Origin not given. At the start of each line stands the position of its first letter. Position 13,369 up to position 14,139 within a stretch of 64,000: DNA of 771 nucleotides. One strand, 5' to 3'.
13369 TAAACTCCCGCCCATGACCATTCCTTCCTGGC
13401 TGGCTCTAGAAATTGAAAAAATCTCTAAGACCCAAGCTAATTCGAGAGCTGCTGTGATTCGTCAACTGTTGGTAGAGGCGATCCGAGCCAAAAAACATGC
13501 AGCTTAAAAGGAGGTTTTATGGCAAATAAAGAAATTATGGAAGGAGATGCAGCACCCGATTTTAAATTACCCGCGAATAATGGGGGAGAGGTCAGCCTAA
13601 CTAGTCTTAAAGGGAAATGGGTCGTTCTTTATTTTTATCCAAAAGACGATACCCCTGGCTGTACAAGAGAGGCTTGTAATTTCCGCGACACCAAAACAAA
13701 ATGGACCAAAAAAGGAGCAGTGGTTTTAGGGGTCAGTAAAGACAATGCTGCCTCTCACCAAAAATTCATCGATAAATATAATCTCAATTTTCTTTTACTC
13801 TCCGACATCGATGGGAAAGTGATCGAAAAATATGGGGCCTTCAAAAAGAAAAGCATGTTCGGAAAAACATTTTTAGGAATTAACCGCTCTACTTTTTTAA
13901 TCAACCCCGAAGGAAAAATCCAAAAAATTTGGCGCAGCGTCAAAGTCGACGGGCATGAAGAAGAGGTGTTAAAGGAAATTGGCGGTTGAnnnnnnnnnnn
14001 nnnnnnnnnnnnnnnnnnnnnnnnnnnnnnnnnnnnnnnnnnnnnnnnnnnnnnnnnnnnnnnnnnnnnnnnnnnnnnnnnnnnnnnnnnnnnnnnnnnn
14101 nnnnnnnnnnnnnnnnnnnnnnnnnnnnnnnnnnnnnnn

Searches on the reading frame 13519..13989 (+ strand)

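Call 82: search_protein_families(library=pfam, proteins=[window:13519-13989:+], max_evalue=0.00001)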
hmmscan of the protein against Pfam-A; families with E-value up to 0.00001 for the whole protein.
window:13519-13989:+ (156 aa): 2 families
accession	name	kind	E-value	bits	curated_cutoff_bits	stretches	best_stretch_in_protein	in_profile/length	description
PF00578.27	AhpC-TSA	-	3.5e-43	146.9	26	1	9-136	2-123/124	AhpC/TSA family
PF08534.16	Redoxin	-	1.8e-24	86.6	26.6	1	8-143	2-137/148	Redoxin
